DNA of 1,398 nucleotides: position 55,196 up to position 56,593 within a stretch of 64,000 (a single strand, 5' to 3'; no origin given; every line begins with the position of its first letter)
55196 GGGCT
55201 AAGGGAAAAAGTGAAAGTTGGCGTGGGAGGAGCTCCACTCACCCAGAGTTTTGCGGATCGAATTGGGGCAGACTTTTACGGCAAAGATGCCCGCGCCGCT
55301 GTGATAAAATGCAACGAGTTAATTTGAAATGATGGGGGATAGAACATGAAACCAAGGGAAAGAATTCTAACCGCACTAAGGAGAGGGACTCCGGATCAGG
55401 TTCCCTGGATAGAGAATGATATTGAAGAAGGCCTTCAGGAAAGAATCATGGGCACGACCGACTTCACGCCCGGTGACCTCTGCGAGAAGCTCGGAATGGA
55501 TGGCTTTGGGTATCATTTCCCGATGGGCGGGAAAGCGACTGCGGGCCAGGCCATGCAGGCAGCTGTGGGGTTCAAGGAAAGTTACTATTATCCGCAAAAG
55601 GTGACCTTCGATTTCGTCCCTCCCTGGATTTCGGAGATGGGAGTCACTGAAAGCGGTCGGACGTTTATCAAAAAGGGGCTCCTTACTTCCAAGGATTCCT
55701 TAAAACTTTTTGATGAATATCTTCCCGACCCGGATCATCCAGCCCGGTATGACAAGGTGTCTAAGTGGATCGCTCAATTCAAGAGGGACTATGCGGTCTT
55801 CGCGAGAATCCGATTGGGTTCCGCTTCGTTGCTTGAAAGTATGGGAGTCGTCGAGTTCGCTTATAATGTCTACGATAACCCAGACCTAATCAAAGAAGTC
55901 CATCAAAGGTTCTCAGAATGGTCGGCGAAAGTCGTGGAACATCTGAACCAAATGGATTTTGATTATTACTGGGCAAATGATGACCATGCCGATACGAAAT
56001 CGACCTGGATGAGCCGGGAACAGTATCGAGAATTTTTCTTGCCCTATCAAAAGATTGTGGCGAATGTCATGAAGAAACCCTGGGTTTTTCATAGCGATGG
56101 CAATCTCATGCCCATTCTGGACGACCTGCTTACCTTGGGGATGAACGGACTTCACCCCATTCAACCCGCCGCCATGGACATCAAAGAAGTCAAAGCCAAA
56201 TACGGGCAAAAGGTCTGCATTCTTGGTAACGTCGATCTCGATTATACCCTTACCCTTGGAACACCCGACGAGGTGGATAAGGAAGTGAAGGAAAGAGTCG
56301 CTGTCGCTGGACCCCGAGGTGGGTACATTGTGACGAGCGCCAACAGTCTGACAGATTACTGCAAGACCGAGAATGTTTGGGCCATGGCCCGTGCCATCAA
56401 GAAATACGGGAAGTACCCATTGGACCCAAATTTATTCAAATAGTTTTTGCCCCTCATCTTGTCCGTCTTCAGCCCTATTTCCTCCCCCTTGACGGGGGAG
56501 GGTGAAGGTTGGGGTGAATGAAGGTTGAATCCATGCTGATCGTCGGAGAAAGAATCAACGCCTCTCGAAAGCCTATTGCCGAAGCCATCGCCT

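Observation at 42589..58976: Two tandem modules of Liv-type ABC importer + corrinoid protein + URO-D-family methyltransferase sharing one methyl-THF:corrinoid methyltransferase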

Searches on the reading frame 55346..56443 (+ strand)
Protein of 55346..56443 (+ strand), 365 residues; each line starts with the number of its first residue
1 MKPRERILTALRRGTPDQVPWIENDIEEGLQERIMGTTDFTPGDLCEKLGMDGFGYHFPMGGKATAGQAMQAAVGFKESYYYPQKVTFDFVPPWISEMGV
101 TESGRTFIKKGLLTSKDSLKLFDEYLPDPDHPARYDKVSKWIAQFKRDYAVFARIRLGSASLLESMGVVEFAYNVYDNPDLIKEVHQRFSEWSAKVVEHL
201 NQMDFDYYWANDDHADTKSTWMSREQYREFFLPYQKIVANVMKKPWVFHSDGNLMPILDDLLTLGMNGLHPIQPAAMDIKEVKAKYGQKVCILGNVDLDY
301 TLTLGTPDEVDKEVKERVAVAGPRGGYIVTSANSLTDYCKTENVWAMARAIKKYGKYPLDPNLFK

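Call 4: search_protein_families(library=pfam, proteins=[window:55346-56443:+])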
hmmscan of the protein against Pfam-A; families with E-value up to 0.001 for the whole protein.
window:55346-56443:+ (365 aa): 1 family
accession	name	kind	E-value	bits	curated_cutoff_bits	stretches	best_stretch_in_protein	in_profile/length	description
PF01208.23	URO-D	-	1.6e-21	77.2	23.9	1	168-354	162-346/346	Uroporphyrinogen decarboxylase (URO-D)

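Call 12: search_solved_structures(query=window:55346-56443:+, max_evalue=0.01)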
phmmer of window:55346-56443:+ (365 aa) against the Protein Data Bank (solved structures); distinct sequences matched with E-value up to 0.01: 2.
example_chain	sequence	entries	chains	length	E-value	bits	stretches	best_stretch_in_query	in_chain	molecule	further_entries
9rui_A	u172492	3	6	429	5.7e-10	41.9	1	219-357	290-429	CdmB from Acetobacterium malicum subsp. dehalogenans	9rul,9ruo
4ay7_A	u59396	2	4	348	1.4e-06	30.8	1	221-318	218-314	METHYLCOBALAMIN: COENZYME M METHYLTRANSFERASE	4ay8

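Call 20: search_protein_families(library=ncbifam, proteins=[window:55346-56443:+], max_evalue=0.001)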
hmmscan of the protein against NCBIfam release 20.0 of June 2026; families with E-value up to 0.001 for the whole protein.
window:55346-56443:+ (365 aa): 4 families
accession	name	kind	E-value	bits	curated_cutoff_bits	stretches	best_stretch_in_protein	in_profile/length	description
TIGR01463.1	mtaA_cmuA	subfamily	1e-16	61.1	235.4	1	109-354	97-338/340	MtaA/CmuA family methyltransferase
NF004889.0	PRK06252.1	subfamily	5.2e-16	58.6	244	1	166-355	156-337/340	methylcobalamin:coenzyme M methyltransferase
NF040654.1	MtaA_Meth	equivalog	1.5e-13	50.4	400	1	166-354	154-335/337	methylcobamide:CoM methyltransferase MtaA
NF041608.1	methylcob_mtaseMtbA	equivalog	6e-05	22.3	600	1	220-354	207-337/339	methylcobamide:CoM methyltransferase MtbA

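Call 29: find_homologous_proteins(query=window:55346-56443:+, max_evalue=1e-10)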
Query window:55346-56443:+ (365 aa): 603 proteins with E <= 1e-10 among 3059 candidates; the best 120 are listed.
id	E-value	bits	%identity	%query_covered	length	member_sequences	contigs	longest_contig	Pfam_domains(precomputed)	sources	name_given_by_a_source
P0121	1.2e-236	803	92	100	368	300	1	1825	PF01208.24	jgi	jgi:uroporphyrinogen decarboxylase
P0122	6.3e-228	774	89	100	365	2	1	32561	PF01208.24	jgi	-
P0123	5.1e-222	755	84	100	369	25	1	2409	PF01208.24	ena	-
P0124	1.4e-221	753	84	100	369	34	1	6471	PF01208.24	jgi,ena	-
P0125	3.3e-220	749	84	100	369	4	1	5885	PF01208.24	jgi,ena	-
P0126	1.2e-219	747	84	100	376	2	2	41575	PF01208.24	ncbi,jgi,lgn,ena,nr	ncbi:MAG TPA: uroporphyrinogen decarboxylase family protein [Syntrophorhabdales bacterium]|nr:uropor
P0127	6.7e-219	744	82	100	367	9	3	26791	PF01208.24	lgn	-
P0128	1.4e-218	743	83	100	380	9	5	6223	PF01208.24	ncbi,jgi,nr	ncbi:MAG: hypothetical protein FJ115_13295 [Deltaproteobacteria bacterium]|nr:hypothetical protein [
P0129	1.7e-218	743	83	100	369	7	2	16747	PF01208.24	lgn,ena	-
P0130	1.8e-218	743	83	100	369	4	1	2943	PF01208.24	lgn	-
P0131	1.1e-217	740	84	100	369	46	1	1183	PF01208.24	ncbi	-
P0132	4.1e-217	739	81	100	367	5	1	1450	PF01208.24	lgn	-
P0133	5.4e-216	735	83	100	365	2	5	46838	PF01208.24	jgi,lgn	-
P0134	8.3e-216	734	83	100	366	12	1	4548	PF01208.24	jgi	jgi:uroporphyrinogen decarboxylase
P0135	1.3e-215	734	81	100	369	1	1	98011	PF01208.24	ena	-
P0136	2.3e-215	733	83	100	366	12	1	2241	PF01208.24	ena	-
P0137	4.7e-215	732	83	100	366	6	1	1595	PF01208.24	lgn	-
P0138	3.8e-212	722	81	98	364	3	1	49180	PF01208.24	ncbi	-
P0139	9.8e-208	708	78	100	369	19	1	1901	PF01208.24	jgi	-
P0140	1.2e-207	707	79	100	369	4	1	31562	PF01208.24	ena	-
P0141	9.1e-206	701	78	100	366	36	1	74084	PF01208.24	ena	-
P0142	3.0e-204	696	78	100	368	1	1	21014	PF01208.24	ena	-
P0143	4.6e-203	692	78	100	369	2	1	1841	PF01208.24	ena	-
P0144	2.2e-201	687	82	94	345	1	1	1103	PF01208.24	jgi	-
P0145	2.3e-200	683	75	100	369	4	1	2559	PF01208.24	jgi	jgi:uroporphyrinogen decarboxylase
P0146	4.5e-199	679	76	99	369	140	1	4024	PF01208.24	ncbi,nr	ncbi:MAG: hypothetical protein NTV04_14525 [Deltaproteobacteria bacterium]|nr:hypothetical protein [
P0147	9.6e-199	678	74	99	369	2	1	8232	PF01208.24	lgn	-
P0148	1.1e-198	678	76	99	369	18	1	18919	PF01208.24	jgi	-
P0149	2.9e-198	676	77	98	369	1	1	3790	PF01208.24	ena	-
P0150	6.6e-198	675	75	100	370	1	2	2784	PF01208.24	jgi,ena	-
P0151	1.2e-197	674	77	98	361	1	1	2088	PF01208.24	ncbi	-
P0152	7.1e-195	665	74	100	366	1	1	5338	PF01208.24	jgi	jgi:uroporphyrinogen decarboxylase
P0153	3.1e-192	657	75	99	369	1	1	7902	PF01208.24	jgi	jgi:uroporphyrinogen decarboxylase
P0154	2.1e-190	651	73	100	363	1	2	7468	PF01208.24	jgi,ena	-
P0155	3.6e-185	633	69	100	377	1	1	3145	PF01208.24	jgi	jgi:uroporphyrinogen decarboxylase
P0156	3.1e-184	630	73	99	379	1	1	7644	PF01208.24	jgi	jgi:uroporphyrinogen decarboxylase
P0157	6.0e-184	629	72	99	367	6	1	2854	PF01208.24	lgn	-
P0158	6.6e-183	626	71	96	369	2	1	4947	PF01208.24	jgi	-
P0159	7.5e-182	622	72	100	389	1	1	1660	PF01208.24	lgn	-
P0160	5.6e-181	620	72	98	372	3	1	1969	PF01208.24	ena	-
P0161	2.2e-180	618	69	98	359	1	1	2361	PF01208.24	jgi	jgi:hypothetical protein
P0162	2.7e-180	617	68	98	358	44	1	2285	PF01208.24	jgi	-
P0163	8.5e-180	616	70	98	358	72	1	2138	PF01208.24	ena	-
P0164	2.1e-179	614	70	100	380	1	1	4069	PF01208.24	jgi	jgi:hypothetical protein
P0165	4.0e-179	613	70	98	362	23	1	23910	PF01208.24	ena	-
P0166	4.8e-179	613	70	99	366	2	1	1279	PF01208.24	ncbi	-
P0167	1.2e-178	612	69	98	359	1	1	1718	PF01208.24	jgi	-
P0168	2.1e-178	611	67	98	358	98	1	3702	PF01208.24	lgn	-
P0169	3.4e-177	607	68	98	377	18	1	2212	PF01208.24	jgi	jgi:uroporphyrinogen-III decarboxylase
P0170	8.9e-177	606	69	98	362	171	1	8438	PF01208.24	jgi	-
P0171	3.4e-176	604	68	98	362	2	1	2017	PF01208.24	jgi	jgi:uroporphyrinogen decarboxylase-like protein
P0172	3.5e-175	601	68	98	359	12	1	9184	PF01208.24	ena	-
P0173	1.4e-174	599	67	98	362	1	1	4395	PF01208.24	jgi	jgi:uroporphyrinogen decarboxylase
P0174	1.4e-174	599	68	98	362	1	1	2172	PF01208.24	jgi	jgi:uroporphyrinogen decarboxylase-like protein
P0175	9.1e-174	596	68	98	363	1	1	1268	PF01208.24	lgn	-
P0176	1.1e-173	596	66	98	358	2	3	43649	PF01208.24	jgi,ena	jgi:hypothetical protein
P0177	1.3e-173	595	67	98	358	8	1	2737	PF01208.24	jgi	jgi:hypothetical protein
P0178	1.4e-173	595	68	98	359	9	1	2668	PF01208.24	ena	-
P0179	3.6e-173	594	68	98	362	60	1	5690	PF01208.24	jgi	jgi:uroporphyrinogen decarboxylase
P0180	1.3e-172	592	66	99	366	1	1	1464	PF01208.24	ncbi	-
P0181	1.6e-172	592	66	99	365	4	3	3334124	PF01208.24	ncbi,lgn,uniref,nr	ncbi:Uroporphyrinogen decarboxylase (URO-D) [Thermanaeromonas toyohensis ToBE]|uniref:Uroporphyrinog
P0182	1.6e-172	592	67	99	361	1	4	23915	PF01208.24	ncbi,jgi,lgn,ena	-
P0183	3.7e-172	591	66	98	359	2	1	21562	PF01208.24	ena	-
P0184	5.4e-172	590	67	98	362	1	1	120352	PF01208.24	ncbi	-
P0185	2.3e-171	588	67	98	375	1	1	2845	PF01208.24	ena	-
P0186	4.1e-171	587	66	98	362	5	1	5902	PF01208.24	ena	-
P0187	9.5e-171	586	79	84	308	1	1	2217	PF01208.24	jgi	-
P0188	4.7e-170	584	65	98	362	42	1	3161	PF01208.24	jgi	jgi:hypothetical protein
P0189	1.1e-169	582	66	98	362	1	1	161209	PF01208.24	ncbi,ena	-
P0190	1.7e-169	582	66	98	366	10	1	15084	PF01208.24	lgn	-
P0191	2.1e-169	581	66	98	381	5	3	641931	PF01208.24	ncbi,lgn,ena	-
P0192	3.9e-169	581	66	98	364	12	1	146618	PF01208.24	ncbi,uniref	ncbi:uroporphyrinogen decarboxylase family protein [Moorella naiadis]|uniref:uroporphyrinogen decarb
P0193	9.0e-169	579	63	98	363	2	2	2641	PF01208.24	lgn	-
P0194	1.0e-168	579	66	98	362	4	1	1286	PF01208.24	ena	-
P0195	2.3e-168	578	65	98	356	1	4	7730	PF01208.24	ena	-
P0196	6.7e-168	577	64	98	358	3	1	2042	PF01208.24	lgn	-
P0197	7.8e-168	576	65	98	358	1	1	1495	PF01208.24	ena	-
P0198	8.1e-168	576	67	99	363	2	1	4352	PF01208.24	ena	-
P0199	3.0e-167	574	65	98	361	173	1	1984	PF01208.24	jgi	-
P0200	4.1e-167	574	66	98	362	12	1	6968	PF01208.24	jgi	jgi:uroporphyrinogen decarboxylase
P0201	4.8e-167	574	65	98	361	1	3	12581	PF01208.24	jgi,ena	jgi:uroporphyrinogen-III decarboxylase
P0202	1.4e-166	572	66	98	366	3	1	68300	PF01208.24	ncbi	-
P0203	4.1e-166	571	65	98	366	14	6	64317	PF01208.24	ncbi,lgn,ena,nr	ncbi:MAG: uroporphyrinogen decarboxylase family protein [Chloroflexi bacterium]|nr:uroporphyrinogen 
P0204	4.6e-166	570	64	98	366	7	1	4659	PF01208.24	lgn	-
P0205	6.5e-166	570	65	96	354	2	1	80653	PF01208.24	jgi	-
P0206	1.1e-165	569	65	98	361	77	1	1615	PF01208.24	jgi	-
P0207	1.7e-165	569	65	98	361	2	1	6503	PF01208.24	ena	-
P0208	1.8e-165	569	66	96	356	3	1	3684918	PF01208.24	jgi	jgi:hypothetical protein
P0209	2.2e-165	568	64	98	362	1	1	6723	PF01208.24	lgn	-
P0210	2.4e-165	568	65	98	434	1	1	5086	PF01208.24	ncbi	-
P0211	2.7e-165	568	65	98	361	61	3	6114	PF01208.24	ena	-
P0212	4.4e-165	567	64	98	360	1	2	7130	PF01208.24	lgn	-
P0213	4.8e-165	567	64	98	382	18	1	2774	PF01208.24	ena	-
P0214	1.3e-164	566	65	98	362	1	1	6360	PF01208.24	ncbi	-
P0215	1.4e-164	566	65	98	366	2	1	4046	PF01208.24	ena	-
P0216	2.2e-164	565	65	98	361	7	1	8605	PF01208.24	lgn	-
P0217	2.8e-164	565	64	98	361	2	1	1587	PF01208.24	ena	-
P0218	4.7e-164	564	64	98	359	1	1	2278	PF01208.24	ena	-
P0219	6.0e-164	564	65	99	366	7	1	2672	PF01208.24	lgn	-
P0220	7.1e-164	563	65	98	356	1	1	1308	PF01208.24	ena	-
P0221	9.6e-164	563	64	98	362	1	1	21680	PF01208.24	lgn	-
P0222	1.6e-163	562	63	99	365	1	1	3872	PF01208.24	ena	-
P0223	2.7e-163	561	65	99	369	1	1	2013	PF01208.24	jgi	jgi:hypothetical protein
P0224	3.3e-163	561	65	98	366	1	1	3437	PF01208.24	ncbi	ncbi:MAG TPA: uroporphyrinogen decarboxylase family protein [Chloroflexota bacterium]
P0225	7.1e-163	560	63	98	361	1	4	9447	PF01208.24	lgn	-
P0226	1.4e-162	559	63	98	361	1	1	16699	PF01208.24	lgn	-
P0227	2.0e-162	559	62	99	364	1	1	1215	PF01208.24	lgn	-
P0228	2.0e-162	559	65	98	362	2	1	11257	PF01208.24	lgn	-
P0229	2.2e-162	558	63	98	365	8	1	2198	PF01208.24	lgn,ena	-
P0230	2.3e-162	558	65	99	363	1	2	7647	PF01208.24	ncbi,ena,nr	ncbi:MAG: hypothetical protein M0T74_18050 [Desulfitobacterium hafniense]|nr:hypothetical protein [D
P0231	3.7e-162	558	62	98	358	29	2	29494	PF01208.24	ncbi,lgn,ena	-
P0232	5.8e-162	557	64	96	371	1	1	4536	PF01208.24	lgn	-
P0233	5.9e-162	557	62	98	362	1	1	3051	PF01208.24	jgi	jgi:uroporphyrinogen decarboxylase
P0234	8.9e-162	556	65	99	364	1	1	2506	PF01208.24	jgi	-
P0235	1.5e-161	556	62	98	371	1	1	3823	PF01208.24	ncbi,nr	ncbi:MAG: hypothetical protein HYY04_15285 [Chloroflexi bacterium]|nr:hypothetical protein [Chlorofl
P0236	3.5e-161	554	63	98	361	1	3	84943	PF01208.24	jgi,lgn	-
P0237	4.3e-161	554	63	98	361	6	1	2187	PF01208.24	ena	-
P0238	5.7e-161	554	63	98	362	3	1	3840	PF01208.24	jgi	jgi:hypothetical protein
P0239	1.1e-160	553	64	98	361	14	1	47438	PF01208.24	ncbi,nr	ncbi:MAG: hypothetical protein KJZ80_14370 [Hyphomicrobiaceae bacterium]|nr:hypothetical protein [Hy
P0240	1.9e-160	552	62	98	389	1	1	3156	PF01208.24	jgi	jgi:uroporphyrinogen decarboxylase-like protein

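Call 30: find_encoding_contigs(protein=P0181, flank=10000, max_places=2)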
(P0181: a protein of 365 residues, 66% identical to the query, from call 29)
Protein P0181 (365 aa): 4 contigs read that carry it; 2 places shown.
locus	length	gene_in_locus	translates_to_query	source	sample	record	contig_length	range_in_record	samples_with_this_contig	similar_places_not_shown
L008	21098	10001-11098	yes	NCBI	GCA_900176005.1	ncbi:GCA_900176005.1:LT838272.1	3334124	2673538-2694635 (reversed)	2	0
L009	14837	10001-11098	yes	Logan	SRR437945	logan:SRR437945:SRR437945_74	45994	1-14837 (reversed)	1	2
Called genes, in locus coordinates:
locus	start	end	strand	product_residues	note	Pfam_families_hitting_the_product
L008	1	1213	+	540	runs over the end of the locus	PF02734:Dak2, PF21645:FakA-like_M, PF13684:FakA-like_C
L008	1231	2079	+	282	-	PF02645:DegV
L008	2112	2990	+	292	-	PF00196:GerE (weak)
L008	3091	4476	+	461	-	PF25145:NfeD1b_N, PF24961:NfeD_membrane, PF01957:NfeD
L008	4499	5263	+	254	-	PF01145:Band_7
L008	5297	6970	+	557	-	PF03109:ABC1, PF27536:UbiB_helical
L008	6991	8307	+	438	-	PF10114:PocR, PF00165:HTH_AraC, PF12833:HTH_18, PF00165:HTH_AraC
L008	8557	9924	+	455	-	PF00083:Sugar_tr, PF07690:MFS_1, PF06779:MFS_4 (faint), PF07690:MFS_1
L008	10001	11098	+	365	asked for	PF01208:URO-D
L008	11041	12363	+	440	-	PF01208:URO-D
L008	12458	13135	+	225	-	PF07796:DUF1638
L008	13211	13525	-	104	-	PF22263:DUF6951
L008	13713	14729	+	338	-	PF01208:URO-D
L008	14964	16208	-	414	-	PF13542:HTH_Tnp_ISL3 (weak), PF01610:DDE_Tnp_ISL3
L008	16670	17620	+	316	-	PF00589:Phage_integrase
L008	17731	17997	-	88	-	-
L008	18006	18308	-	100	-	PF14076:DUF4258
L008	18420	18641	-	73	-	PF13443:HTH_26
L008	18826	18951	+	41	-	-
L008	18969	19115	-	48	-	-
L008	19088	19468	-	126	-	-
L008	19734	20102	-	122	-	PF13155:Toprim_2 (weak), PF13481:AAA_25 (weak)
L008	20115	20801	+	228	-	-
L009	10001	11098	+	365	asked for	PF01208:URO-D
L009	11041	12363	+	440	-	PF01208:URO-D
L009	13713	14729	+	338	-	PF01208:URO-D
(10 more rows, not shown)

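Call 31: find_encoding_contigs(protein=P0192, flank=10000, max_places=2)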
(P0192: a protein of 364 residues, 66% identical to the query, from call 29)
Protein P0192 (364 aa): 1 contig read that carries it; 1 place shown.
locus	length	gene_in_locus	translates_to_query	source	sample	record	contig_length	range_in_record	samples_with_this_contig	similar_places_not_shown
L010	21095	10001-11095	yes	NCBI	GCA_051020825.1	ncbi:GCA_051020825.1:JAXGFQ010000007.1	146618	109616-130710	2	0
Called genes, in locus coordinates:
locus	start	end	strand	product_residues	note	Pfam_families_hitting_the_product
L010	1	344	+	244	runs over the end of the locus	PF04029:2-ph_phosp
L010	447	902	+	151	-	PF04284:DUF441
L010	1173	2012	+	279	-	PF02548:Pantoate_transf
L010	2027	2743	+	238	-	PF02674:Colicin_V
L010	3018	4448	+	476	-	PF02127:Peptidase_M18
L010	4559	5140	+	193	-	PF01206:TusA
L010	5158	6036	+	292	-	-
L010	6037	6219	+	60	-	PF06107:DUF951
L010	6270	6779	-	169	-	PF08821:CGGC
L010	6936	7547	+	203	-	PF10114:PocR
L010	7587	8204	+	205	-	PF13560:HTH_31 (faint), PF01527:HTH_Tnp_1 (faint), PF00165:HTH_AraC, PF12833:HTH_18, PF00165:HTH_AraC (weak)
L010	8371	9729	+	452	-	PF00083:Sugar_tr, PF06779:MFS_4 (weak), PF07690:MFS_1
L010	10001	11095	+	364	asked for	PF01208:URO-D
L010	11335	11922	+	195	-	PF05685:Uma2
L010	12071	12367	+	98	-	PF01250:Ribosomal_S6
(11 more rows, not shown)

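Call 32: find_encoding_contigs(protein=P0208, flank=10000, max_places=2)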
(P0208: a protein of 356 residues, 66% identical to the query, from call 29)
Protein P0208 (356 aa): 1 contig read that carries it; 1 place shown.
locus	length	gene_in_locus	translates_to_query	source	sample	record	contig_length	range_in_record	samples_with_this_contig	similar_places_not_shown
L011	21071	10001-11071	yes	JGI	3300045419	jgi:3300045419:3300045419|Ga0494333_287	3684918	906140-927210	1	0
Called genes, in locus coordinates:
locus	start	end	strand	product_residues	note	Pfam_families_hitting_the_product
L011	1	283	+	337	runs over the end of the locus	PF00535:Glycos_transf_2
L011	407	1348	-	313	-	PF12697:Abhydrolase_6, PF00561:Abhydrolase_1, PF12146:Hydrolase_4 (weak), PF00756:Esterase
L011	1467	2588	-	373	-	PF08240:ADH_N, PF00107:ADH_zinc_N, PF13602:ADH_zinc_N_2 (weak)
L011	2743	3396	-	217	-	PF01812:5-FTHF_cyc-lig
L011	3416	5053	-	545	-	PF01268:FTHFS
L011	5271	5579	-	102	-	PF05016:ParE_toxin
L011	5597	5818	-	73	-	-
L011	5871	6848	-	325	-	PF02574:S-methyl_trans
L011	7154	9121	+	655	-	PF02607:B12-binding_2, PF02310:B12-binding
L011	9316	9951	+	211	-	PF02607:B12-binding_2, PF02310:B12-binding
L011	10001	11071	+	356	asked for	PF01208:URO-D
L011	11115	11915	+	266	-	PF00809:Pterin_bind, PF03599:CdhD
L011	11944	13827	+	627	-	PF00111:Fer2, PF17651:Raco_middle, PF14574:RACo_C_ter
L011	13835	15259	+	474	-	PF12225:DUF5981, PF02219:MTHFR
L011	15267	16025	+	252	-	PF07796:DUF1638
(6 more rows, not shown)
